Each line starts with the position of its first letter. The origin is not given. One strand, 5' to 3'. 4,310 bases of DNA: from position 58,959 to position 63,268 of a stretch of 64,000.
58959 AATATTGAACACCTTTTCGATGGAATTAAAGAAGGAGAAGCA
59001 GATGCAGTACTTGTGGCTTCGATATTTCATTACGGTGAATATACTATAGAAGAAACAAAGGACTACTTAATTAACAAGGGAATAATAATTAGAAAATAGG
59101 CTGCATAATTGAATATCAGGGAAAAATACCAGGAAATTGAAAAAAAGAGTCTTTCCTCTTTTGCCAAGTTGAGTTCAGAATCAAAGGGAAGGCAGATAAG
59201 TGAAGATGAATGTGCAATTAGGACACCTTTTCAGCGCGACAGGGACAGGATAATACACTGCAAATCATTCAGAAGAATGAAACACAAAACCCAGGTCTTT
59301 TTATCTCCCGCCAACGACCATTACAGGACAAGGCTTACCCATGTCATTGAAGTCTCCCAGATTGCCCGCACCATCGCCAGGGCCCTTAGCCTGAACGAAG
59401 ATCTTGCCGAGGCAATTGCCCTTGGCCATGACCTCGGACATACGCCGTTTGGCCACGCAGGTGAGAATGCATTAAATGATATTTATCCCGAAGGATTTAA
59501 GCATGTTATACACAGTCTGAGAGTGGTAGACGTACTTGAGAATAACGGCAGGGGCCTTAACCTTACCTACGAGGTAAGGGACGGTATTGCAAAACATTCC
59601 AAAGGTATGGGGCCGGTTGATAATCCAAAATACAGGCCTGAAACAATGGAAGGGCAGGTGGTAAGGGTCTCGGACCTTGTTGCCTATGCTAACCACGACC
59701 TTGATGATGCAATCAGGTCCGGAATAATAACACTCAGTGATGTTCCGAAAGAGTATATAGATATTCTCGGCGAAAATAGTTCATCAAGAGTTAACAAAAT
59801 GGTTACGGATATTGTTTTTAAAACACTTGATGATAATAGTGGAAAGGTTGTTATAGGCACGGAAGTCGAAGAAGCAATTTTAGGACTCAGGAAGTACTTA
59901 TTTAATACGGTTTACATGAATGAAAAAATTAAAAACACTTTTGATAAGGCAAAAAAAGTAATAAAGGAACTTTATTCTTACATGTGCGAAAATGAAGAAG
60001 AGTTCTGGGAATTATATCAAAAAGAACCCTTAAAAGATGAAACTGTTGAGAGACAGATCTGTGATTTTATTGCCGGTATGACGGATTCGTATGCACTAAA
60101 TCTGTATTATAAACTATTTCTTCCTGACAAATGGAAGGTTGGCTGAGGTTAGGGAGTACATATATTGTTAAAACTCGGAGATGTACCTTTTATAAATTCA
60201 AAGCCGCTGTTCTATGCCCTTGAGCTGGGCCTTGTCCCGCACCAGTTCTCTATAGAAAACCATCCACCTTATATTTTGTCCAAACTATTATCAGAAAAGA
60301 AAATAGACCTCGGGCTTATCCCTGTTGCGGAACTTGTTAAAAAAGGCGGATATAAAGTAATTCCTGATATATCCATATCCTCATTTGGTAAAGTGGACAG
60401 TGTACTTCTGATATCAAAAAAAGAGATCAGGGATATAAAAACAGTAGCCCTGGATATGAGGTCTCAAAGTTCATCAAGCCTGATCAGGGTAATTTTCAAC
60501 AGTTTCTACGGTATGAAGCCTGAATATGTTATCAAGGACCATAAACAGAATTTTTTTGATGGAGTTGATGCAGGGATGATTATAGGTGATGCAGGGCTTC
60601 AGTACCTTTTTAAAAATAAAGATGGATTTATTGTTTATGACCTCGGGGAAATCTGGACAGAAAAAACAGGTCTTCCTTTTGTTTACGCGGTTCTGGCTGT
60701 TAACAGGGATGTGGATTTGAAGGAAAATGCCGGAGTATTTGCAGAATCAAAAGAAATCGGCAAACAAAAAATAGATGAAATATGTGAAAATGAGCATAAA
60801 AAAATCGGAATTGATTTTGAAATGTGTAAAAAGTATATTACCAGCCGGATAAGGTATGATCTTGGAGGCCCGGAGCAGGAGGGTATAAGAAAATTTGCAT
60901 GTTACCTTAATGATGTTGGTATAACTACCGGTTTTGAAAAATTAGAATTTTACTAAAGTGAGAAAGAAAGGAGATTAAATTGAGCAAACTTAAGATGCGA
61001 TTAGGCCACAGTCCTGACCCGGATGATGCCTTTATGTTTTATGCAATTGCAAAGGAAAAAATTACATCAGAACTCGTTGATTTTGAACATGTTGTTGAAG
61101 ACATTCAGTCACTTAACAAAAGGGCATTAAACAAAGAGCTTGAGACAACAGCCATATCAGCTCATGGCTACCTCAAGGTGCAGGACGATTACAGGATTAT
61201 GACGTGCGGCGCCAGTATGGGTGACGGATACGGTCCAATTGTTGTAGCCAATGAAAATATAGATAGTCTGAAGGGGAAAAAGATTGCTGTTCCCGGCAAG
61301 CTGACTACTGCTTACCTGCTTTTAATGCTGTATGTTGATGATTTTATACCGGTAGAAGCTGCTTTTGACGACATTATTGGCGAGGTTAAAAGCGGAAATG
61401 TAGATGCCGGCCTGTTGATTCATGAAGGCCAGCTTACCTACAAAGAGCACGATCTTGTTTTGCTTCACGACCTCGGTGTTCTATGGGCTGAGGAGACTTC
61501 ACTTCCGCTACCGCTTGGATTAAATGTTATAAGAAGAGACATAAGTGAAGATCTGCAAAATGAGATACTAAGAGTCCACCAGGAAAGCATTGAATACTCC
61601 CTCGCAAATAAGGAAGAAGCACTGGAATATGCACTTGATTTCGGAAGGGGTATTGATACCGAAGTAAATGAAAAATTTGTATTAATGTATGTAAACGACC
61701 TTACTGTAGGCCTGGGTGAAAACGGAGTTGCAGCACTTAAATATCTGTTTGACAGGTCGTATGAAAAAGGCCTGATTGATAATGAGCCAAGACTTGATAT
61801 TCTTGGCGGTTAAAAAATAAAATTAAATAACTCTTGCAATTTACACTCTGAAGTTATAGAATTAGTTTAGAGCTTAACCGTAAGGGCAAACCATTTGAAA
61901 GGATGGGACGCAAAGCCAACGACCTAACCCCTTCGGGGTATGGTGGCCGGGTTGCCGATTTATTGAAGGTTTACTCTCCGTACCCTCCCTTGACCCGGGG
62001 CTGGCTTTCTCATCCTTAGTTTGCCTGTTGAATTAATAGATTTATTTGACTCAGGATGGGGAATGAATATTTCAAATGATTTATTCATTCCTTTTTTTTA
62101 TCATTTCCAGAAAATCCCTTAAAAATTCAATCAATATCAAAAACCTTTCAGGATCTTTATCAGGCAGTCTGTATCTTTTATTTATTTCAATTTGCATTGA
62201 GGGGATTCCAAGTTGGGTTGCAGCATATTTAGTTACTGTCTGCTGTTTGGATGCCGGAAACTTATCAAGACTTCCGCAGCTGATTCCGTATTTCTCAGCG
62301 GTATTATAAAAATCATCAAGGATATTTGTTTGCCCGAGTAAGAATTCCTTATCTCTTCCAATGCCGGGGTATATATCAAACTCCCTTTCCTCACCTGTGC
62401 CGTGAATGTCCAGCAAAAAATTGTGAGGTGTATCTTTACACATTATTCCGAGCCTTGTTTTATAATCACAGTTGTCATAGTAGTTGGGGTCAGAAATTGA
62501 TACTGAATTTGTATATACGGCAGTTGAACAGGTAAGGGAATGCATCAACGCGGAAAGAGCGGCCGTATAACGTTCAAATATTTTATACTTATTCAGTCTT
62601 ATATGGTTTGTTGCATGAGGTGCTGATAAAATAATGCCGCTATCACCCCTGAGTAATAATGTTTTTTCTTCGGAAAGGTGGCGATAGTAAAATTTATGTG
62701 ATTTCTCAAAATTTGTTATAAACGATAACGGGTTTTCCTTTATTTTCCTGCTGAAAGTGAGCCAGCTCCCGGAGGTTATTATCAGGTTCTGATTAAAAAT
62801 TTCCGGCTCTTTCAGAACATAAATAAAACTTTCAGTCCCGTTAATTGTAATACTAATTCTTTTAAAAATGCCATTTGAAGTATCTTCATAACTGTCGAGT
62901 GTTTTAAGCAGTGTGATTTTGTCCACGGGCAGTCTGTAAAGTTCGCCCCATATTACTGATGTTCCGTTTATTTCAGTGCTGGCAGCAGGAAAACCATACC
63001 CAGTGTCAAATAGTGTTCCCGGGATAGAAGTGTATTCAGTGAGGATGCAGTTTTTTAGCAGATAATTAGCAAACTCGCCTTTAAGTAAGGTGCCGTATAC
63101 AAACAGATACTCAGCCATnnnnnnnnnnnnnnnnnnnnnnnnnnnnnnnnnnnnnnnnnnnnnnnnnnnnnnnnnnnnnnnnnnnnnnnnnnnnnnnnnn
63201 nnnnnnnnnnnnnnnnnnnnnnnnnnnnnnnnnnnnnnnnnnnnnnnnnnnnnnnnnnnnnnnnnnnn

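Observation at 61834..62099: Orphan c-di-GMP-I riboswitch: own promoter, no ORF, convergent with and overlapping the end of a hydrolase operon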

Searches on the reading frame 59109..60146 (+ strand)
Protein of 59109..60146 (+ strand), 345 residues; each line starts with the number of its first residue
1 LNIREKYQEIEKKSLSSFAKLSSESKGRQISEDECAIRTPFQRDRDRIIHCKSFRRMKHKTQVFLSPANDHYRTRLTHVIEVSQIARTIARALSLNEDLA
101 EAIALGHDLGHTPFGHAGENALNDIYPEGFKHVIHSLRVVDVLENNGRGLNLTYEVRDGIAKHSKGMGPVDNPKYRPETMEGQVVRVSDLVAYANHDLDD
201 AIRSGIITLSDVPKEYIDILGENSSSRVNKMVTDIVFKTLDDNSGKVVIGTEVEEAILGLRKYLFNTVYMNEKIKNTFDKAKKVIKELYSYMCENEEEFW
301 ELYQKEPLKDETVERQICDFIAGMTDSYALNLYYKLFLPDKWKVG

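Call 8: search_protein_families(library=pfam, proteins=[window:59109-60146:+])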
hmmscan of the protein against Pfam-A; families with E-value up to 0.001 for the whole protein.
window:59109-60146:+ (345 aa): 2 families
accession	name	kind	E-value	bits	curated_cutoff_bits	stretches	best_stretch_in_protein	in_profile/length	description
PF13286.11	HD_assoc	-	1.1e-20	74.4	22.2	1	248-333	2-89/91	Phosphohydrolase-associated domain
PF01966.28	HD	-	1.4e-14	54.8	22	1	75-192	1-114/116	HD domain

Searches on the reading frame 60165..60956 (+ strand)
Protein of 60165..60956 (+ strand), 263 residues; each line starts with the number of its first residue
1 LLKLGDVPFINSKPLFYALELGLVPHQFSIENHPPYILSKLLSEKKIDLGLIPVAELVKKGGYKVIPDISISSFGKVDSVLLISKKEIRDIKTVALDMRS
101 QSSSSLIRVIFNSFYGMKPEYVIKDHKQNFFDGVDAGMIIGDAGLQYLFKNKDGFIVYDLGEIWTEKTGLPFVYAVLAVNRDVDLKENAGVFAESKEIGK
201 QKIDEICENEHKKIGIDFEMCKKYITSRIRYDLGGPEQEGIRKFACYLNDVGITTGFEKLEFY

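Call 8: search_protein_families(library=pfam, proteins=[window:60165-60956:+])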
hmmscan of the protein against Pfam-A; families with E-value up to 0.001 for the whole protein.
window:60165-60956:+ (263 aa): 1 family
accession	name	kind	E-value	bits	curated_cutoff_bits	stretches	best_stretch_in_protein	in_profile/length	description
PF02621.19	VitK2_biosynth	-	2.1e-51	175.2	26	1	2-248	1-250/252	Menaquinone biosynthesis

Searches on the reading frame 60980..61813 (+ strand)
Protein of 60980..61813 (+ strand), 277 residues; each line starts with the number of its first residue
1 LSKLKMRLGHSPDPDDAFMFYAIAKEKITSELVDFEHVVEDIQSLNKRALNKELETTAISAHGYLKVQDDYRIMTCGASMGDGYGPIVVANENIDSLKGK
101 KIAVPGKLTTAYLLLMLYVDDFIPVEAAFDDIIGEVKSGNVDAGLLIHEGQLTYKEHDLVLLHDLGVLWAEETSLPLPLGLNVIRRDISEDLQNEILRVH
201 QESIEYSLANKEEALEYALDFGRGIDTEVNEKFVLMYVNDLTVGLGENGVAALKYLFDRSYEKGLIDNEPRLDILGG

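Call 8: search_protein_families(library=pfam, proteins=[window:60980-61813:+])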
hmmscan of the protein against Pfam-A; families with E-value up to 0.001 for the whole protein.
window:60980-61813:+ (277 aa): 2 families
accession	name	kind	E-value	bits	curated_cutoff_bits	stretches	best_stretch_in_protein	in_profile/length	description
PF02621.19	VitK2_biosynth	-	2e-71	240.8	26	1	6-262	1-252/252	Menaquinone biosynthesis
PF12974.12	Phosphonate-bd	-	0.00091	19.1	27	0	41-198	38-211/242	ABC transporter, phosphonate, periplasmic substrate-binding protein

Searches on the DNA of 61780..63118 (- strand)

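Call 19: search_rna_families(sources=[L009, L010, L011, L012, L014, L015, L016, L017], threshold=gathering)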
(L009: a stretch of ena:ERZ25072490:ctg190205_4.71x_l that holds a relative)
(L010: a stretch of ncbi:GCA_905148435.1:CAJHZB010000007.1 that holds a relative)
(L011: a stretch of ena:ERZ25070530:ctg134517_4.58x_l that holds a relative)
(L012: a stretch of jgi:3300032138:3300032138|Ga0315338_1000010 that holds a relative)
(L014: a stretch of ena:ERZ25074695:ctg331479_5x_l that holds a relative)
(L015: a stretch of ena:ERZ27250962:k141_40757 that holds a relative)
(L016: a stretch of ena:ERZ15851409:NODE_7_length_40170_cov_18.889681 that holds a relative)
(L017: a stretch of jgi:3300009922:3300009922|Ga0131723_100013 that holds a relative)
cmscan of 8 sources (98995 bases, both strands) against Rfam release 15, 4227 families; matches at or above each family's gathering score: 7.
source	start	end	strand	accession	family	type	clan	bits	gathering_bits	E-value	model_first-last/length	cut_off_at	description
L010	7156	7240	-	RF01051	c-di-GMP-I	Cis-reg; riboswitch;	CL00126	72.7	35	3.8e-12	1-87/87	no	c-di-GMP-I riboswitch aptamer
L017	7175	7260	-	RF01051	c-di-GMP-I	Cis-reg; riboswitch;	CL00126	72.3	35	4.7e-12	1-87/87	no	c-di-GMP-I riboswitch aptamer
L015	7166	7251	-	RF01051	c-di-GMP-I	Cis-reg; riboswitch;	CL00126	70.8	35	1.1e-11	1-87/87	no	c-di-GMP-I riboswitch aptamer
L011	7158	7242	-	RF01051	c-di-GMP-I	Cis-reg; riboswitch;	CL00126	70.2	35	1.6e-11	1-87/87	no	c-di-GMP-I riboswitch aptamer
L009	7160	7244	-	RF01051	c-di-GMP-I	Cis-reg; riboswitch;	CL00126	70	35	1.7e-11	1-87/87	no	c-di-GMP-I riboswitch aptamer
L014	2290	2374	-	RF01051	c-di-GMP-I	Cis-reg; riboswitch;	CL00126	69.9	35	1.9e-11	1-87/87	no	c-di-GMP-I riboswitch aptamer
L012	7158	7242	-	RF01051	c-di-GMP-I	Cis-reg; riboswitch;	CL00126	68.9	35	3.3e-11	1-87/87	no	c-di-GMP-I riboswitch aptamer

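Call 26: search_rna_families(sources=[L018, L019, L020, L021, L023, L024, L025, L026, L027, L028, L029, L030, L031, L032, L033, L034, L035, L036, L037, L038], threshold=gathering)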
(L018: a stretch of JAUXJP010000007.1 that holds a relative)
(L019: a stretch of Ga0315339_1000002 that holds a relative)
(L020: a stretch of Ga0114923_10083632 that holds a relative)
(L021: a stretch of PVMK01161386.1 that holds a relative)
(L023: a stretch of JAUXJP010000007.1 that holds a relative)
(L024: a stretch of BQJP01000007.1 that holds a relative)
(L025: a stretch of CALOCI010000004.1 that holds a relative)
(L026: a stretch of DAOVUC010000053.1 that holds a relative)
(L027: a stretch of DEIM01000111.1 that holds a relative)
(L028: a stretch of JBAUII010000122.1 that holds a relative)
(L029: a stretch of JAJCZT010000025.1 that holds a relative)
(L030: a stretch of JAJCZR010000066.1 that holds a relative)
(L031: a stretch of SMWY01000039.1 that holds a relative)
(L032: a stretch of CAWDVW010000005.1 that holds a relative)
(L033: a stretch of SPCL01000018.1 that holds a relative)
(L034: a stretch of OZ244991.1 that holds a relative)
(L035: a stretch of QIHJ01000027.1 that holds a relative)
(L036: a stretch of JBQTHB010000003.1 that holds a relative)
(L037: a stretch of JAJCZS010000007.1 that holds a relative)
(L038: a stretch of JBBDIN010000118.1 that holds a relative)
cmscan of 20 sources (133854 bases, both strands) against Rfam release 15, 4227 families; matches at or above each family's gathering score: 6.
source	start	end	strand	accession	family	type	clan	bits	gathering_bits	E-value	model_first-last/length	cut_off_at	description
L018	3784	3868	+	RF01051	c-di-GMP-I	Cis-reg; riboswitch;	CL00126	71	35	1.3e-11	1-87/87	no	c-di-GMP-I riboswitch aptamer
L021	2982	3066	-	RF01051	c-di-GMP-I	Cis-reg; riboswitch;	CL00126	71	35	1.3e-11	1-87/87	no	c-di-GMP-I riboswitch aptamer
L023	3813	3897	-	RF01051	c-di-GMP-I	Cis-reg; riboswitch;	CL00126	71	35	1.3e-11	1-87/87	no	c-di-GMP-I riboswitch aptamer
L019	3199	3284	+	RF01051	c-di-GMP-I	Cis-reg; riboswitch;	CL00126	70.8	35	1.5e-11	1-87/87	no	c-di-GMP-I riboswitch aptamer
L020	1219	1304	-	RF01051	c-di-GMP-I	Cis-reg; riboswitch;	CL00126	70.3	35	2e-11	1-87/87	no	c-di-GMP-I riboswitch aptamer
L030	4135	4223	-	RF01051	c-di-GMP-I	Cis-reg; riboswitch;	CL00126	69.4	35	3.2e-11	1-87/87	no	c-di-GMP-I riboswitch aptamer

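Call 27: search_rna_families(sources=[L039, L040, L041, L042, L043, L044, L045, L046, L047, L048, L049, L051, L016], threshold=gathering)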
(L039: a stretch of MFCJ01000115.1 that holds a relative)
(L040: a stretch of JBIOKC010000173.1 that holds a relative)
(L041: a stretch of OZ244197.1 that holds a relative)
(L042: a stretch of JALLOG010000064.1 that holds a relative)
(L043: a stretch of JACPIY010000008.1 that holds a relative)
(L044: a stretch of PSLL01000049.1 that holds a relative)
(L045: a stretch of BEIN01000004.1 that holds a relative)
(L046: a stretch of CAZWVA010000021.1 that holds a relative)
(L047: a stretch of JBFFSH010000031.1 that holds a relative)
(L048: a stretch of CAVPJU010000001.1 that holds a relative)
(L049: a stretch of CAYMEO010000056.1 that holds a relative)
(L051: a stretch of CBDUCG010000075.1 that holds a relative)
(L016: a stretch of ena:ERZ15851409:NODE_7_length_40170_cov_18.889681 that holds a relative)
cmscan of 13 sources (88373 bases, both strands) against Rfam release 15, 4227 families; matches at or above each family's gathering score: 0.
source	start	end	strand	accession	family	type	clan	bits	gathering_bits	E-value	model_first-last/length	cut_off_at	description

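Call 50: search_rna_families(source=window, start=61780, end=62200, threshold=evalue, max_evalue=10)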
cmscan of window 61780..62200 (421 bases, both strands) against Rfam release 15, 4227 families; matches with E-value up to 10: 12.
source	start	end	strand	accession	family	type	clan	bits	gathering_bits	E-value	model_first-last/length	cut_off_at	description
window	61875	61959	+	RF01051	c-di-GMP-I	Cis-reg; riboswitch;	CL00126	70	35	7.4e-14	1-87/87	no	c-di-GMP-I riboswitch aptamer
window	62057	62096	+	RF02592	Spy392987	Gene; antisense;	-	24.8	47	0.028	1-63/63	no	S. pyogenes antisense RNA 392987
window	62026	62103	+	RF00238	ctRNA_pND324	Gene; antisense;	-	22.3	45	0.64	1-86/86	no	ctRNA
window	62046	62109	-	RF01600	snoR25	Gene; snRNA; snoRNA; CD-box;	-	20.2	50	1.6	1-70/70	no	small nucleolar RNA snoR25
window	62043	62103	-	RF00538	snoCD11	Gene; snRNA; snoRNA; CD-box;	-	18.4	60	0.89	1-75/75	no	Small nucleolar RNA CD11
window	62050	62112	-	RF00343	snoZ122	Gene; snRNA; snoRNA; CD-box;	-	18.1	38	6.4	1-89/89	no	Small nucleolar RNA Z122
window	62052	62110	-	RF00331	snoZ169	Gene; snRNA; snoRNA; CD-box;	-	18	55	2.2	1-69/69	no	Small nucleolar RNA Z169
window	62052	62109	-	RF01420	snoR113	Gene; snRNA; snoRNA; CD-box;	-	16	47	0.99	1-103/103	no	Small nucleolar RNA snoR113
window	62045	62111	-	RF01156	SNORD123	Gene; snRNA; snoRNA; CD-box;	-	15.7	45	3.4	1-70/70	no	Small nucleolar RNA SNORD123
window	62062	62089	-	RF01991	SECIS_5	Cis-reg;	-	15.5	50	5.4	1-66/66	no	Selenocysteine insertion sequence 5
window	62052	62142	+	RF01730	Termite-leu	Cis-reg;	-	13.3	51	5.1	1-78/78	no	Termite-leu RNA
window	62027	62094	+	RF02377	SurA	Gene; sRNA;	-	11.8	100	0.78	1-279/279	no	SurA sRNA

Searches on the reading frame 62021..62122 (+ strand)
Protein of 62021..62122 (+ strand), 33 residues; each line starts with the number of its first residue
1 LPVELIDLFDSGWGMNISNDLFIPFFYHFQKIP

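Call 8: search_protein_families(library=pfam, proteins=[window:62021-62122:+])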
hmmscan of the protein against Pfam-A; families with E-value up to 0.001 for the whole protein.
window:62021-62122:+ (33 aa): 0 families
